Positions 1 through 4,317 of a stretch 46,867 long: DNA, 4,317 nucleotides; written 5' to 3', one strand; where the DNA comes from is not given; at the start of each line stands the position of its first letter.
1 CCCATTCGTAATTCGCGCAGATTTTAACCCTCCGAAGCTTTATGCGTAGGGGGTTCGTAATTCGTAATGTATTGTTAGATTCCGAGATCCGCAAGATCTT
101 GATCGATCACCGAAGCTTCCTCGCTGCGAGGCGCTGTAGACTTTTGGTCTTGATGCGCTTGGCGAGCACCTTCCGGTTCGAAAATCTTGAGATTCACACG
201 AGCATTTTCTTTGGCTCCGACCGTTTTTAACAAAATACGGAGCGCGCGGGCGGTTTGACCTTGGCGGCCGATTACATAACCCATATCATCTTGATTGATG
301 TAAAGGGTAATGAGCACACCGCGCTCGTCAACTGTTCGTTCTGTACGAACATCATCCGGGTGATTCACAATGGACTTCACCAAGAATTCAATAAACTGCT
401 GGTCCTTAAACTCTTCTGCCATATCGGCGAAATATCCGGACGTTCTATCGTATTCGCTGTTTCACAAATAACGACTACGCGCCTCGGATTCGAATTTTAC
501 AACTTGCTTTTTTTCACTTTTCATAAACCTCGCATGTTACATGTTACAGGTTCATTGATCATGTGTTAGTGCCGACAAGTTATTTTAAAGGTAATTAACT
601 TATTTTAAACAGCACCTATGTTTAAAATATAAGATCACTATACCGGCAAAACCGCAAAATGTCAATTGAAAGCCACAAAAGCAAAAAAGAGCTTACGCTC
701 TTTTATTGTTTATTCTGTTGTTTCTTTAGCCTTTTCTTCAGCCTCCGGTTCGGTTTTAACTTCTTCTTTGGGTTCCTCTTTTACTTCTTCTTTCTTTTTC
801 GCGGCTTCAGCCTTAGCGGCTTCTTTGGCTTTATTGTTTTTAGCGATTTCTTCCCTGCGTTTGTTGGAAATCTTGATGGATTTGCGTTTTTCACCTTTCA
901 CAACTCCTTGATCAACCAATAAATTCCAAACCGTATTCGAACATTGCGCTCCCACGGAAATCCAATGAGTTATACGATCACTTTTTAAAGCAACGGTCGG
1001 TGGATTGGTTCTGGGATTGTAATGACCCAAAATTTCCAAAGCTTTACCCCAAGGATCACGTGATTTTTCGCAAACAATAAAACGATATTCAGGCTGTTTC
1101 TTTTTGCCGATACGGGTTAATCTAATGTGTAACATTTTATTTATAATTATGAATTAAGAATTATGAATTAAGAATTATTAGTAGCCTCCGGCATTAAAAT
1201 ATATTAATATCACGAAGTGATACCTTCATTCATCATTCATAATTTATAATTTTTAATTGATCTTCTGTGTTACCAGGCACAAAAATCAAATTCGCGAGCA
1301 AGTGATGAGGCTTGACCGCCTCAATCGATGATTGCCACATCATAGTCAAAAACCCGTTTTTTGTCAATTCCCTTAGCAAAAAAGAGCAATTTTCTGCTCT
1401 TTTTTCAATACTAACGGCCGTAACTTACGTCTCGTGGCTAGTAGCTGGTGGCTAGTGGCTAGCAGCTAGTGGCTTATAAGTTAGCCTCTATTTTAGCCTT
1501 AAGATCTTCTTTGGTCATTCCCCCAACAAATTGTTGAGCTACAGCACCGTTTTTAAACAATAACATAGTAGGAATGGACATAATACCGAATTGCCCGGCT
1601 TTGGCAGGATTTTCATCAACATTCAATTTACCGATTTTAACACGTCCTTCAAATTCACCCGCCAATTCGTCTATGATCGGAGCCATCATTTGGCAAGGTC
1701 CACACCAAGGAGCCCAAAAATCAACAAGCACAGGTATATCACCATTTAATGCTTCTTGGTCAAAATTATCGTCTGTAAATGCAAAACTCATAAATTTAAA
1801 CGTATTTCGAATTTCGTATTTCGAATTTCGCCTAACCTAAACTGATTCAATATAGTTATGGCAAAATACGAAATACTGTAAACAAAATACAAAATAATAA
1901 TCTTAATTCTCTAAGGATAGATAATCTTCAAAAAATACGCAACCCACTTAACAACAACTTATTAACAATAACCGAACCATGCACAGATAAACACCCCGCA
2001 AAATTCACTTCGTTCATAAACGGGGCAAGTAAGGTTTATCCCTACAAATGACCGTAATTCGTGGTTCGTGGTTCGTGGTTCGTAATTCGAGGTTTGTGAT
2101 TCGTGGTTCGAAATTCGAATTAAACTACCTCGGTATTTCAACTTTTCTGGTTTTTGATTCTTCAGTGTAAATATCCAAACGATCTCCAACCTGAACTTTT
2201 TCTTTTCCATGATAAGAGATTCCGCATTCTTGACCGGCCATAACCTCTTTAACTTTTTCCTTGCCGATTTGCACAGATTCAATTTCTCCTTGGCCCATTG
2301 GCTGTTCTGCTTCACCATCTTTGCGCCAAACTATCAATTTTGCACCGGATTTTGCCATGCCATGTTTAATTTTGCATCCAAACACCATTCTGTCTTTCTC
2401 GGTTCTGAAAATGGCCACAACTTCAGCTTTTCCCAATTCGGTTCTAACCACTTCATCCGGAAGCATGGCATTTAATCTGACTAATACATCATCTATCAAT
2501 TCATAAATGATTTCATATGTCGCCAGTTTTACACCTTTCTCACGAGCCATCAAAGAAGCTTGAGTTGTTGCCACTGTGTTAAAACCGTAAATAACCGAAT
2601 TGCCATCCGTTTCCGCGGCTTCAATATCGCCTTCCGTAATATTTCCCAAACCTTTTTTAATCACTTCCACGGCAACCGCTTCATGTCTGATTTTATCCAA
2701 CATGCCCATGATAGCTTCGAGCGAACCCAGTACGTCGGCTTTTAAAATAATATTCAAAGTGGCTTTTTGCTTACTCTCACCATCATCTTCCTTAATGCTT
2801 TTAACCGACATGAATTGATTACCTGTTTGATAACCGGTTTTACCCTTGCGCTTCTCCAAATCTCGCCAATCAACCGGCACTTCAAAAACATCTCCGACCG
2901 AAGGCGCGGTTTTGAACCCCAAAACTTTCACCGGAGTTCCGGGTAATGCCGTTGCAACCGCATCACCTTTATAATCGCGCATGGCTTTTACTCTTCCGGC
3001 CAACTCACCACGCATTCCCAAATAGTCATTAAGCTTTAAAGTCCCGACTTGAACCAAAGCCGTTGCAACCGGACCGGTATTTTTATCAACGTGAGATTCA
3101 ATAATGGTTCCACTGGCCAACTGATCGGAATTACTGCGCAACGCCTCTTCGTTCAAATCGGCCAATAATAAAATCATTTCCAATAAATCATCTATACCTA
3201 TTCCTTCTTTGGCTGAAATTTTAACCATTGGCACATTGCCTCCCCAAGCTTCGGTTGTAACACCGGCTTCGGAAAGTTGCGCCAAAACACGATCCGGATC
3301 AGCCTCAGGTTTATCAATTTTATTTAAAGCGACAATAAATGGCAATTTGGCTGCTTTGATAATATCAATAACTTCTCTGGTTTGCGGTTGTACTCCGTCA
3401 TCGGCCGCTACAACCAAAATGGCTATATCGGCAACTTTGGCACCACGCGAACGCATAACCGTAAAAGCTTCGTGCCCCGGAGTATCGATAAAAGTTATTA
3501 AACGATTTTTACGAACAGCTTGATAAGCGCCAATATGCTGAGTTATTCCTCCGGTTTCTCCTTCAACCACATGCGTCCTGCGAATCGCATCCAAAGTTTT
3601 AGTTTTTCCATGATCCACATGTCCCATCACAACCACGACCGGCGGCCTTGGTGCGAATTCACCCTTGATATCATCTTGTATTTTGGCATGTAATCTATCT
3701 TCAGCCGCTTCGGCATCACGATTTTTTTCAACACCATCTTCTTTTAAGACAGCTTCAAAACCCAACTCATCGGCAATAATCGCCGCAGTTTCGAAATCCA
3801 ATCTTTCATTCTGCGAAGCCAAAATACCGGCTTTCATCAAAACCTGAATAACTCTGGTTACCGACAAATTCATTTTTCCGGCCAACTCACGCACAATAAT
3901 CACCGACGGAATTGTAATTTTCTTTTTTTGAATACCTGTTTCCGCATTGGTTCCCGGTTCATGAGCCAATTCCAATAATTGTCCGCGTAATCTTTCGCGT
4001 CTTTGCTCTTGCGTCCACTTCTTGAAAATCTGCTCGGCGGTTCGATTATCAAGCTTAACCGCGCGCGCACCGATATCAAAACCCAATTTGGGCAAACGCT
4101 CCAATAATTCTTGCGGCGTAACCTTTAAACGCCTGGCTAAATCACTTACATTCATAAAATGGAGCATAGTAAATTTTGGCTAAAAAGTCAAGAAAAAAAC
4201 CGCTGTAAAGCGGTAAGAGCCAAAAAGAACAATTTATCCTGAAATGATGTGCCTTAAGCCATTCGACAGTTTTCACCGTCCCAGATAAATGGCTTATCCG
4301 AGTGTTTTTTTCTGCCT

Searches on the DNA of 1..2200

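Call 82: search_rna_families(source=window, start=1, end=2200, threshold=evalue, max_evalue=1)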
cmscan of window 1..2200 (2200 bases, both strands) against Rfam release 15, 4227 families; matches with E-value up to 1: 2.
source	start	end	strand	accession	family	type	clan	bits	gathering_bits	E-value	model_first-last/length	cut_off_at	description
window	1165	1238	-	RF01194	sn2903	Gene; snRNA; snoRNA; CD-box;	CL00066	19.6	50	0.3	1-91/91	no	Small nucleolar RNA sn2903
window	241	324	-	RF01652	ceN70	Gene; snRNA; snoRNA; CD-box;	-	19.4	65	0.57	1-71/71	no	Caenorhabditis snoRNA ceN70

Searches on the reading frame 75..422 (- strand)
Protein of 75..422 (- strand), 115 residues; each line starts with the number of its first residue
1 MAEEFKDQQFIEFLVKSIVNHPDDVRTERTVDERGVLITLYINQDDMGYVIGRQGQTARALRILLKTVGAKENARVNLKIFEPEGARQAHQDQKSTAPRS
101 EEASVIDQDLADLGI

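Call 10: search_protein_families(library=pfam, proteins=[window:75-422:-])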
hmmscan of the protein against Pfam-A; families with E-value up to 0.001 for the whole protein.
window:75-422:- (115 aa): 2 families
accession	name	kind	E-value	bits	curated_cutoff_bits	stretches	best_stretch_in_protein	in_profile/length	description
PF13083.13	KH_KhpA-B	-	2.5e-22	79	32.1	1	8-80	1-73/73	KhpA/KhpB, KH domain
PF07650.23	KH_2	-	0.00039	20.6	22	1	38-82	27-72/78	KH domain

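Call 41: find_encoding_contigs(protein=window:75-422:-, flank=10000, max_places=10)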
Protein window:75-422:- (115 aa): 1 contig read that carries it; 1 place shown.
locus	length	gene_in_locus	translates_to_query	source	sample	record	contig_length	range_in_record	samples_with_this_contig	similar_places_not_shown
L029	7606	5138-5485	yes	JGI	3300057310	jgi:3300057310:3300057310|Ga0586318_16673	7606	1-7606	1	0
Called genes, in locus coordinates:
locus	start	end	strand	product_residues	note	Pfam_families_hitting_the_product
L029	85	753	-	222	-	PF01509:TruB_N, PF16198:TruB_C_2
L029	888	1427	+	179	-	-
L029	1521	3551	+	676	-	PF04760:IF2_N, PF00009:GTP_EFTU, PF01926:MMR_HSR1, PF22042:EF-G_D2, PF11987:IF-2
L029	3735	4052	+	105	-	PF00085:Thioredoxin, PF13098:Thioredoxin_2 (weak)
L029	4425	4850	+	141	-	PF00886:Ribosomal_S16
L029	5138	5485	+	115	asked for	PF13083:KH_KhpA-B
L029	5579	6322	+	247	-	PF01746:tRNA_m1G_MT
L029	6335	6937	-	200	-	PF07690:MFS_1 (weak)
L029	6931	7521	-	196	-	-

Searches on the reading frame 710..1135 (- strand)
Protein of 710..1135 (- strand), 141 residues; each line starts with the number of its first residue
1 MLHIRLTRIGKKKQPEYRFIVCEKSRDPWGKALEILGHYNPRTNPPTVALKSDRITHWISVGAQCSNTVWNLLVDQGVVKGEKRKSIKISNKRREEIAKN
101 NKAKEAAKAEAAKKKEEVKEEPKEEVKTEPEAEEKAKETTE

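Call 10: search_protein_families(library=pfam, proteins=[window:710-1135:-])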
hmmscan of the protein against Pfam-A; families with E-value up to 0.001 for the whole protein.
window:710-1135:- (141 aa): 1 family
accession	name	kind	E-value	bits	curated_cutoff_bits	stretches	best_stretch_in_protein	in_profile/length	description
PF00886.24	Ribosomal_S16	-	1.3e-16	60.7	27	1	8-66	1-62/62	Ribosomal protein S16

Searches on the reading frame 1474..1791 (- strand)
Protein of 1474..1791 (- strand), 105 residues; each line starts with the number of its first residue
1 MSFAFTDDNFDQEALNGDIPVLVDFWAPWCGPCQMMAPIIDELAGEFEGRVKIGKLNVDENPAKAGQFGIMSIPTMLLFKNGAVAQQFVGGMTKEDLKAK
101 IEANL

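Call 10: search_protein_families(library=pfam, proteins=[window:1474-1791:-])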
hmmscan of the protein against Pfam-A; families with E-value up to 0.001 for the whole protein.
window:1474-1791:- (105 aa): 5 families
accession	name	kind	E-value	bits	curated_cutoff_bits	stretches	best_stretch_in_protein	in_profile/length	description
PF00085.26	Thioredoxin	-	1.5e-32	112.1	23.5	1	5-102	5-102/103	Thioredoxin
PF13098.12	Thioredoxin_2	-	9.7e-07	29.5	27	1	20-100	7-103/104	Thioredoxin-like domain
PF13905.12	Thioredoxin_8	-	2.5e-05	25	27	0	20-59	3-44/94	Thioredoxin-like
PF14595.12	Thioredoxin_9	-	0.00039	20.8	25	1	17-82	41-107/129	Thioredoxin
PF08534.16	Redoxin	-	0.00045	20.5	26.6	0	20-63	30-75/148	Redoxin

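Call 40: find_encoding_contigs(protein=window:1474-1791:-, flank=10000, max_places=10)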
Protein window:1474-1791:- (105 aa): no gene with exactly this product is on record in the collection.

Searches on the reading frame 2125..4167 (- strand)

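Call 9: search_protein_families(library=pfam, proteins=[window:2125-4167:-])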
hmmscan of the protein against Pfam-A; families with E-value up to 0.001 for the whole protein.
window:2125-4167:- (680 aa): 8 families
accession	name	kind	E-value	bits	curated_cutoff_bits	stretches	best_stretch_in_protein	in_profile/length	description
PF00009.33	GTP_EFTU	-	7.6e-40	137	26.5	1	178-334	6-184/188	Elongation factor Tu GTP binding domain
PF11987.13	IF-2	-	1.6e-29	102.7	27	1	454-561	11-116/117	Translation-initiation factor 2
PF04760.21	IF2_N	-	1.4e-20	73.2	25.3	2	92-138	6-53/53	Translation initiation factor IF-2, N-terminal region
PF22042.2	EF-G_D2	-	5.5e-20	71.7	27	1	351-430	2-83/84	Elongation factor G domain 2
PF01926.29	MMR_HSR1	-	4.4e-11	43.3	21.9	1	178-283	2-113/113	50S ribosome-binding GTPase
PF03144.31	GTP_EFTU_D2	-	8e-05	23.4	30.3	0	596-662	4-70/73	Elongation factor Tu domain 2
PF14578.12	GTP_EFTU_D4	-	0.00026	21.3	23.8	1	586-662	12-83/86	Elongation factor Tu domain 4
PF00071.28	Ras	-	0.00069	19.7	21.6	0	178-332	2-156/162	Ras family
